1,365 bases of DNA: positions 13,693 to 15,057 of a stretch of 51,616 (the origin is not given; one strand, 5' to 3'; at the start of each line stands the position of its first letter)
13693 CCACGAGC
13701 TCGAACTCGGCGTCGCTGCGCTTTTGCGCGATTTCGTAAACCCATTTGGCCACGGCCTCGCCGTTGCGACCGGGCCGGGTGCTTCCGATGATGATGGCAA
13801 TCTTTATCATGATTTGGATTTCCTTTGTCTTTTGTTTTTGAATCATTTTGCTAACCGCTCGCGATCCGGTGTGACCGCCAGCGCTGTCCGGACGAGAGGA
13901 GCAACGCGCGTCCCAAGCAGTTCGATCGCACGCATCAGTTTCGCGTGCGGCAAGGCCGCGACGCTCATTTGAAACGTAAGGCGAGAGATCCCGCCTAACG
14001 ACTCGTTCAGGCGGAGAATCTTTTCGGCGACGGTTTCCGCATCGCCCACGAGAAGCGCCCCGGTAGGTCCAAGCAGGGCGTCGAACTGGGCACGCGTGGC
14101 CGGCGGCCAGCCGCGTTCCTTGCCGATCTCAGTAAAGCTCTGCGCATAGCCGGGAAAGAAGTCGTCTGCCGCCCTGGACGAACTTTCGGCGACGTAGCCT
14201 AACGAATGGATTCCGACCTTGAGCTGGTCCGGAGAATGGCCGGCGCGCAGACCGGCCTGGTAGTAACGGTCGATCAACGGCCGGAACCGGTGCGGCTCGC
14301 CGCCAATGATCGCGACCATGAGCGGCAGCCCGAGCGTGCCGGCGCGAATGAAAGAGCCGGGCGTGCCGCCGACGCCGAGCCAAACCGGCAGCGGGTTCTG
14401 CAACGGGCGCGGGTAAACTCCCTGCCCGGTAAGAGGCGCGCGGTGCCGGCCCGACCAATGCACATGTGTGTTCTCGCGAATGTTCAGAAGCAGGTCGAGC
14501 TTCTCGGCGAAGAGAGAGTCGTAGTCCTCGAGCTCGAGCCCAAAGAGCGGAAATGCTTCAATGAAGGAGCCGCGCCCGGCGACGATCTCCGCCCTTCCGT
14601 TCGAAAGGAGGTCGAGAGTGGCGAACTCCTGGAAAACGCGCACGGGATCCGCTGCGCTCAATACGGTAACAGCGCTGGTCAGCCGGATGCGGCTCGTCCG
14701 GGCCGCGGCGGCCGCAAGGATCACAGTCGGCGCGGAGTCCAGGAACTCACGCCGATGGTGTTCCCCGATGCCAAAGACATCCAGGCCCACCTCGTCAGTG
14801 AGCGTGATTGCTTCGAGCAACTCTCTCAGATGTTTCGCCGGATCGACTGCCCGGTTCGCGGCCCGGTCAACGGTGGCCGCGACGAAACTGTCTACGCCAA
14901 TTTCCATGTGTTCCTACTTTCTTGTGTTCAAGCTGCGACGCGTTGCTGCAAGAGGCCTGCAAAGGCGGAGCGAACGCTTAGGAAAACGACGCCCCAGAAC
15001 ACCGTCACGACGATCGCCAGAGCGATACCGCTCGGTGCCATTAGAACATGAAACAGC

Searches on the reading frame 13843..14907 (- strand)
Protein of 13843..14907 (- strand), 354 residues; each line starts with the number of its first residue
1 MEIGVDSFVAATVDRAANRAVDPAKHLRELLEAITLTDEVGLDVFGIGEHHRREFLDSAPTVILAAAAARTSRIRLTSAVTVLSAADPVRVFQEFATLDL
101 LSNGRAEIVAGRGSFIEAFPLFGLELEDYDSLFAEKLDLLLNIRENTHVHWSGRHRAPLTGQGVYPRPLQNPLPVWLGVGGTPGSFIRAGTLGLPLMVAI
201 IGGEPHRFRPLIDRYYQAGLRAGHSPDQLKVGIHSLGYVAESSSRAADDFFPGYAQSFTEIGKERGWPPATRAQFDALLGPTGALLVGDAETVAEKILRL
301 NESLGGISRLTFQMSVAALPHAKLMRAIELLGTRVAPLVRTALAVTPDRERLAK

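Call 42: search_protein_families(library=pfam, proteins=[window:13843-14907:-], max_evalue=0.00001)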
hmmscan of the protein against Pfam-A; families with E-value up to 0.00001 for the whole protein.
window:13843-14907:- (354 aa): 1 family
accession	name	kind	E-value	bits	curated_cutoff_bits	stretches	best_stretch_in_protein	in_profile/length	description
PF00296.26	Bac_luciferase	-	1.4e-53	182.8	27.9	1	16-303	11-310/314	Luciferase-like monooxygenase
